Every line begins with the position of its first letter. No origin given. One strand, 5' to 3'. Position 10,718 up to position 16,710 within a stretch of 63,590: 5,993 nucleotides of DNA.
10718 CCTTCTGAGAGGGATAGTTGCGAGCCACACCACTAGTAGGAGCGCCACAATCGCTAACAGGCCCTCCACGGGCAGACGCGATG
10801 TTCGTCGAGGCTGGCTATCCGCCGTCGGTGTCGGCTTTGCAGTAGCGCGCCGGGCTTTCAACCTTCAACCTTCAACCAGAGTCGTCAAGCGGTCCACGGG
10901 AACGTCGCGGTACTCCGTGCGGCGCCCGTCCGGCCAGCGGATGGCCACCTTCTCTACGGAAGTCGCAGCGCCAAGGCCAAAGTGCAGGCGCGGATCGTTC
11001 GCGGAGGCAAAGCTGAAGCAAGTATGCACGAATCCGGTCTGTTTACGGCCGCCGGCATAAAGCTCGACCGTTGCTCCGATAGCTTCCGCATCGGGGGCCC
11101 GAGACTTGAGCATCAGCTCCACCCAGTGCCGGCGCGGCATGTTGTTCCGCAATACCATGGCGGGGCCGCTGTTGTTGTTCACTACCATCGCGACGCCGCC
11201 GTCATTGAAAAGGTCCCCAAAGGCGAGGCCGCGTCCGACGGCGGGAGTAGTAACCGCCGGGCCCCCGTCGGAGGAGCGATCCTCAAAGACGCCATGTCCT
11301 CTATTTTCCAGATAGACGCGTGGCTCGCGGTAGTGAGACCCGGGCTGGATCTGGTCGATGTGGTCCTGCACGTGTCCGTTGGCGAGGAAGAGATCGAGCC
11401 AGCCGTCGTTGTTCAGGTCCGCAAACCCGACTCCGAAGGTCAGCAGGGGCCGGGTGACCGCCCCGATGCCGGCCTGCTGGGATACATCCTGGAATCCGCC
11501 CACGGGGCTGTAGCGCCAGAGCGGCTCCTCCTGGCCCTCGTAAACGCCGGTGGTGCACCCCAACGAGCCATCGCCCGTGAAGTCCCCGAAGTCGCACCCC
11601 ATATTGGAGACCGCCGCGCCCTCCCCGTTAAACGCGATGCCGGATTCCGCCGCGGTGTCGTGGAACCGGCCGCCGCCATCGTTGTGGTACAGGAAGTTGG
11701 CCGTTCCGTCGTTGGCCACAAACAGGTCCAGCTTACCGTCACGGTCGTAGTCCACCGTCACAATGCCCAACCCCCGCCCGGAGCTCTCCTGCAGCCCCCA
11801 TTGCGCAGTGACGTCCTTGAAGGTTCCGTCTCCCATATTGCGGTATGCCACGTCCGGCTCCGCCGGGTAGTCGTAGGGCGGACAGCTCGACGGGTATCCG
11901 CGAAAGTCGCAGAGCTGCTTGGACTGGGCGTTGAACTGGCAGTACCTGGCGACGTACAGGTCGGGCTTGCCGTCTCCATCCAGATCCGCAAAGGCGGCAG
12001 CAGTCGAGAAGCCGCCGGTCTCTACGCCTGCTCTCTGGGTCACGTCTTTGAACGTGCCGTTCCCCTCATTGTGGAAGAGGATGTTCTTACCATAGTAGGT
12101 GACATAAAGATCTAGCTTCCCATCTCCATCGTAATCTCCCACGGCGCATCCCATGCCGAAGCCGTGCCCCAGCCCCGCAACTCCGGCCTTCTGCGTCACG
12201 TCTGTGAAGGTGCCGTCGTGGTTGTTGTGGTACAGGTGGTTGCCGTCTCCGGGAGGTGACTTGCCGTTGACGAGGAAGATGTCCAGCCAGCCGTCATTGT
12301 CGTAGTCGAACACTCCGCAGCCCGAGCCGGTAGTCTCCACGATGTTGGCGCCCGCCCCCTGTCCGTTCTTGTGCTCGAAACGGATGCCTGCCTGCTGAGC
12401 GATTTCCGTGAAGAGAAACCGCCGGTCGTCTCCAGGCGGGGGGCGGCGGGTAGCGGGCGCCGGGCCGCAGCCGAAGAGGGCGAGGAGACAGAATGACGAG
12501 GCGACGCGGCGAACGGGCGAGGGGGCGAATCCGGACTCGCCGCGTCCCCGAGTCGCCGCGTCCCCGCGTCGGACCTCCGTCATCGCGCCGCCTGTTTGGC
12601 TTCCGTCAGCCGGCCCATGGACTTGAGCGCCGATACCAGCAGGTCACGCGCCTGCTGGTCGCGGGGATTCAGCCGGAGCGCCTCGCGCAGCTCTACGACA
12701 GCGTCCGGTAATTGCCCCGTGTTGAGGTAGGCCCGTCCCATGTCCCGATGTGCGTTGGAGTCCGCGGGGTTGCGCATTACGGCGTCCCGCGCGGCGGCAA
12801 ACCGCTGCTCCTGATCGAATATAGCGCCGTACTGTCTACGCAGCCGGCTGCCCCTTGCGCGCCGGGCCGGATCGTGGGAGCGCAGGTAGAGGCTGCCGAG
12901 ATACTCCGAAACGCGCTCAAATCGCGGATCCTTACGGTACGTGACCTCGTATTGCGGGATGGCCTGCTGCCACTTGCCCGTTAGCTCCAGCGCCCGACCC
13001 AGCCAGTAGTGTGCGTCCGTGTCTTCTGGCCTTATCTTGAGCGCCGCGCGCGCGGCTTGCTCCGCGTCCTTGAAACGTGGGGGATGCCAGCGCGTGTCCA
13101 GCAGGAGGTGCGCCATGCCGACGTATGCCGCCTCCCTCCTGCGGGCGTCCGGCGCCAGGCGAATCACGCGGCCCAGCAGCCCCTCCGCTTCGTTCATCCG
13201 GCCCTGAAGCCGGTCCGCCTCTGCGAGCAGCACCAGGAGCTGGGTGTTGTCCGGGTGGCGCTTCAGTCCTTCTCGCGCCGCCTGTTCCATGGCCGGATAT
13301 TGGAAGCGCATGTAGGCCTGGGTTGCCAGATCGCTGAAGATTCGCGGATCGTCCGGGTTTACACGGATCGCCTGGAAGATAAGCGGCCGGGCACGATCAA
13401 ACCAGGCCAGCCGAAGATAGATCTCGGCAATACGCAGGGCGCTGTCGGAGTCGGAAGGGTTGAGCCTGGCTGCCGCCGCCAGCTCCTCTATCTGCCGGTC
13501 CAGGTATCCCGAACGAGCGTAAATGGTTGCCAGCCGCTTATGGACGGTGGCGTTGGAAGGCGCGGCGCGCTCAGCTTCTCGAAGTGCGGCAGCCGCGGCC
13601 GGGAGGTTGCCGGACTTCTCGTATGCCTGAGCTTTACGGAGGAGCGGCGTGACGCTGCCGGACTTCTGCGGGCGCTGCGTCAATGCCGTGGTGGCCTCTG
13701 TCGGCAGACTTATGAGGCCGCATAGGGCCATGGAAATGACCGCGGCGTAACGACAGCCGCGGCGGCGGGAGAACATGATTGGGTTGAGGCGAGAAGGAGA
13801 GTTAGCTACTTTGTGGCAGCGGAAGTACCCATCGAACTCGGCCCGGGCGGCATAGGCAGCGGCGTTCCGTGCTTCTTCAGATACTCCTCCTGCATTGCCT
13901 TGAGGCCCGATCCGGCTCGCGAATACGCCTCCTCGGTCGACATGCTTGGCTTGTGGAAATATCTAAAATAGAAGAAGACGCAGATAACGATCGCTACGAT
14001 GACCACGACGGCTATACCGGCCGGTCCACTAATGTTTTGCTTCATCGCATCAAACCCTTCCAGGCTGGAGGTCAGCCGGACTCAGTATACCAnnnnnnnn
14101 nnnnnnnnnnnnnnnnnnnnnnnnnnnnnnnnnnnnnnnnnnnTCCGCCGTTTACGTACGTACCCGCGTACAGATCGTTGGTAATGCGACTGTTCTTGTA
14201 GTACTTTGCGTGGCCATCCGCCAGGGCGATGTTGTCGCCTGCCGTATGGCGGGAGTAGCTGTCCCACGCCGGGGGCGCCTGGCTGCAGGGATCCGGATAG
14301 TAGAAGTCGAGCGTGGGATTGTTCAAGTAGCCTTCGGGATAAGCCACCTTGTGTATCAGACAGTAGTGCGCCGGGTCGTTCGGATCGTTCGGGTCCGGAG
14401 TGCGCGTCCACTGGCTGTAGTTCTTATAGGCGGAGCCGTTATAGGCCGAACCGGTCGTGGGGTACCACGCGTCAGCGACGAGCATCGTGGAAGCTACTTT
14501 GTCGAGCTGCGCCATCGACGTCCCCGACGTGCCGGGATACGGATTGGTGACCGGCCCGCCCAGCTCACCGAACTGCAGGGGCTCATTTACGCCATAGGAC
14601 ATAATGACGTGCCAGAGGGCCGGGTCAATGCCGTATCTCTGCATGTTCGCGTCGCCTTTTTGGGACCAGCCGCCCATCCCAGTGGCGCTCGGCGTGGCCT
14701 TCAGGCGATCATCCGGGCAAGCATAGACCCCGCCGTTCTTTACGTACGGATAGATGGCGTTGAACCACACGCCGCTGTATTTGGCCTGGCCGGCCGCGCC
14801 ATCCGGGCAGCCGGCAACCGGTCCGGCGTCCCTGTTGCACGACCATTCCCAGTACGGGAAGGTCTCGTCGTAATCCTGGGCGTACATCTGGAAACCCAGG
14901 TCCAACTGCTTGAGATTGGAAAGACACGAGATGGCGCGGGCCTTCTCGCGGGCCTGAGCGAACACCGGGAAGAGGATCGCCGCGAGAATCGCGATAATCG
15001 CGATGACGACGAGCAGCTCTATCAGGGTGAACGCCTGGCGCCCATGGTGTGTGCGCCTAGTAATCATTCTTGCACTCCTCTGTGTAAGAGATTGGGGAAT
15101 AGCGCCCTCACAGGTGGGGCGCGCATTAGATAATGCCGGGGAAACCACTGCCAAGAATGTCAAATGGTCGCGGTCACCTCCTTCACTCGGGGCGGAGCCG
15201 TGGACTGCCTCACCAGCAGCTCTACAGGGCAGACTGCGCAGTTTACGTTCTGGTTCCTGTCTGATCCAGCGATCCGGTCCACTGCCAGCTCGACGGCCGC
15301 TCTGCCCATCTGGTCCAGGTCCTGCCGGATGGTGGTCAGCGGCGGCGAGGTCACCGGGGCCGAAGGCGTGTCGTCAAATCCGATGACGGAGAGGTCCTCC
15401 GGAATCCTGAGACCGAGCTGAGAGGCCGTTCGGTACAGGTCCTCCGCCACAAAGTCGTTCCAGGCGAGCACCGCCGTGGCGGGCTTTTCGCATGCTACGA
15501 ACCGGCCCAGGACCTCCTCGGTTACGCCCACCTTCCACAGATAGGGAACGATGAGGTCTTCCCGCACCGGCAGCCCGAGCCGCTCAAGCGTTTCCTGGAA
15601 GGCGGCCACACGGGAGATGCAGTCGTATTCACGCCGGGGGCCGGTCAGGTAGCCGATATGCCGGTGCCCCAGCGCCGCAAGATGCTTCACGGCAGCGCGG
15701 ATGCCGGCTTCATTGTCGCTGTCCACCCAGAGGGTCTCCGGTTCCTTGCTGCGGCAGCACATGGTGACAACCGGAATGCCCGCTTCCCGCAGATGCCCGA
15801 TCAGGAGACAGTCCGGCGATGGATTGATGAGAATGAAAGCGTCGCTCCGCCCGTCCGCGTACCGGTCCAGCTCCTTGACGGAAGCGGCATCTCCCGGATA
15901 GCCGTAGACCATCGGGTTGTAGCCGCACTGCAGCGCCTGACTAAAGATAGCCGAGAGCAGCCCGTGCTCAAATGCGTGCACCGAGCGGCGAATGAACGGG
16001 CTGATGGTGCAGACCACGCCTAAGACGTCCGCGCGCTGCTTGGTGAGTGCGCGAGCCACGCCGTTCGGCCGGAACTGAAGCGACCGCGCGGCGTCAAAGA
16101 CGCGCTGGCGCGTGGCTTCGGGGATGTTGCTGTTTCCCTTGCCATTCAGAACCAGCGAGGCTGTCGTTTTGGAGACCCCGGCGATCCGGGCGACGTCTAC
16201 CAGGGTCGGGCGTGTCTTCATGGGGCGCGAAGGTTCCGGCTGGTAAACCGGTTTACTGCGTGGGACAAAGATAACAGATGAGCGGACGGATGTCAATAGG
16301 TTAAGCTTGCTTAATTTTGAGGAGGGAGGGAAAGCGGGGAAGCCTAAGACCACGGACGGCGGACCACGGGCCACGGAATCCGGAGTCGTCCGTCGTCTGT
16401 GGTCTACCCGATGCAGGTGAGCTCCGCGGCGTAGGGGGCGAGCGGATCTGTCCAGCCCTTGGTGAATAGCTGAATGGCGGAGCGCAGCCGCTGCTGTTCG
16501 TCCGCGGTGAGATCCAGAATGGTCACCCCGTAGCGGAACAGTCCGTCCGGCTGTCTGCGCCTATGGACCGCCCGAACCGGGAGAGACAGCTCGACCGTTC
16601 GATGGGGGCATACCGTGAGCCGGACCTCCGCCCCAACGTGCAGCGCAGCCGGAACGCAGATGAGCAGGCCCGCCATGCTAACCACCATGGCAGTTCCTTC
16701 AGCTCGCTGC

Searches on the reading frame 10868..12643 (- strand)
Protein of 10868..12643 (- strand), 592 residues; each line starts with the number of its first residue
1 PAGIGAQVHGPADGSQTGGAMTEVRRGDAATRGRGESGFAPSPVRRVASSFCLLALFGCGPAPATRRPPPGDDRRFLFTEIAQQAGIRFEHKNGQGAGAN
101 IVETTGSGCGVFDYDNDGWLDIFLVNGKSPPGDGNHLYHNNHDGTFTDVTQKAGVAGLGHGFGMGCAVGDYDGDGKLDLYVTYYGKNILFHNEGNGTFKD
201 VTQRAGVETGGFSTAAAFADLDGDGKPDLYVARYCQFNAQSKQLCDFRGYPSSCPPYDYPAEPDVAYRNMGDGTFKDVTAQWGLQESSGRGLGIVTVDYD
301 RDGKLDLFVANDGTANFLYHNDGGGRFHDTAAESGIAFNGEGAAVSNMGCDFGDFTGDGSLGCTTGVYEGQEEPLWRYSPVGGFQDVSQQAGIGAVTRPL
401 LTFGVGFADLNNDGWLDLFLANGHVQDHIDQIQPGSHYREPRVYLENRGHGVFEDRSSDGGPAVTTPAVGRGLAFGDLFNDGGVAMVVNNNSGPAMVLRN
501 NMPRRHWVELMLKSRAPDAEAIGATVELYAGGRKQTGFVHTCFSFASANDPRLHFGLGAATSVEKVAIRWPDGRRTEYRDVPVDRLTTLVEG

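Call 35: search_protein_families(library=pfam, proteins=[window:10868-12643:-], max_evalue=0.001)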
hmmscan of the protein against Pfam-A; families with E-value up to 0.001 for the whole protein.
window:10868-12643:- (592 aa): 3 families
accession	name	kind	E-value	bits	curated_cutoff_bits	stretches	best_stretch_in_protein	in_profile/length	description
PF13517.12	FG-GAP_3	-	4.2e-48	162.2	26.9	5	170-231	1-61/61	FG-GAP-like repeat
PF07593.17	UnbV_ASPIC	-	1.8e-19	69.8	23.4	1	521-587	1-67/68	ASPIC and UnbV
PF01839.29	FG-GAP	-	3.3e-14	52.8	22.1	2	164-191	3-27/37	FG-GAP repeat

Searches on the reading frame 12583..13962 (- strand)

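Call 35: search_protein_families(library=pfam, proteins=[window:12583-13962:-], max_evalue=0.001)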
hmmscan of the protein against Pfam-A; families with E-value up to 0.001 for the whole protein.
window:12583-13962:- (460 aa): 16 families
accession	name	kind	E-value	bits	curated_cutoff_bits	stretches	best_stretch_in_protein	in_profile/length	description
PF14559.12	TPR_19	-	9.3e-26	90.4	25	3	296-339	6-49/68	Tetratricopeptide repeat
PF13428.12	TPR_14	-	8.6e-22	75.9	23.5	2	107-146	4-43/44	Tetratricopeptide repeat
PF07719.23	TPR_2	-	6.5e-20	70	27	1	403-435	2-34/34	Tetratricopeptide repeat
PF13431.12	TPR_17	-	1.1e-19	69.4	24.4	0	305-335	3-33/34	Tetratricopeptide repeat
PF13432.12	TPR_16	-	2.8e-19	69.6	32.7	2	296-346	12-62/65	Tetratricopeptide repeat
PF13414.12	TPR_11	-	7.3e-18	64.4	26.8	0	409-435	1-27/42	TPR repeat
PF13181.12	TPR_8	-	2.3e-16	58.9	25.7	0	108-137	5-34/34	Tetratricopeptide repeat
PF00515.34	TPR_1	-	3.3e-13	49.3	27.8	0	403-435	2-34/34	Tetratricopeptide repeat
PF23914.1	TPR_CcmH_CycH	-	3.8e-09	37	42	0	228-341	38-147/158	Cytochrome c-type biogenesis protein H TPR domain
PF13174.12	TPR_6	-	2.8e-08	34.3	26.3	0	316-346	1-31/33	Tetratricopeptide repeat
PF14561.12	TPR_20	-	8e-07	29.7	25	0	386-458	6-80/90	Tetratricopeptide repeat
PF12895.13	ANAPC3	-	1.1e-06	29.2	27.2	0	297-338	5-46/82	Anaphase-promoting complex, cyclosome, subunit 3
PF13176.12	TPR_7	-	7.3e-06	26.1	27.9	0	243-277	2-36/36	Tetratricopeptide repeat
PF13424.12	TPR_12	-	2.5e-05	24.8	30.1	0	224-271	29-76/77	Tetratricopeptide repeat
PF14863.12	Alkyl_sulf_dimr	-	0.0002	22.2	26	0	101-154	66-119/139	Alkyl sulfatase dimerisation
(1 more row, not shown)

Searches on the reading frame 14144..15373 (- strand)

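Call 35: search_protein_families(library=pfam, proteins=[window:14144-15373:-], max_evalue=0.001)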
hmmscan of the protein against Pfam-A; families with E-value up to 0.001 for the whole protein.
window:14144-15373:- (410 aa): 2 families
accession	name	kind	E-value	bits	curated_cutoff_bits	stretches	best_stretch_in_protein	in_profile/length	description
PF07596.16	SBP_bac_10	-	9.8e-11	42.6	23.3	1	140-217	2-66/268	Protein of unknown function (DUF1559)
PF07963.17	N_methyl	-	2e-08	33.9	21.2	1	112-135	4-27/27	Prokaryotic N-terminal methylation motif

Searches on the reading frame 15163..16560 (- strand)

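Call 35: search_protein_families(library=pfam, proteins=[window:15163-16560:-], max_evalue=0.001)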
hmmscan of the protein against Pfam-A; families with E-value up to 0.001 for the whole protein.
window:15163-16560:- (466 aa): 4 families
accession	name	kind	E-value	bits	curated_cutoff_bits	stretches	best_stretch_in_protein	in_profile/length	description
PF13377.12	Peripla_BP_3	-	8.3e-36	124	26.5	1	291-454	1-167/167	Periplasmic binding protein-like domain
PF00356.27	LacI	-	8.5e-14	51.5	27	1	119-166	1-46/46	Bacterial regulatory proteins, lacI family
PF00532.27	Peripla_BP_1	-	5.1e-13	49.6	22.2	1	201-434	19-266/281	Periplasmic binding proteins and sugar binding domain of LacI family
PF13407.12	Peripla_BP_4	-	1.6e-05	25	35.1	1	240-432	57-256/258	Periplasmic binding protein domain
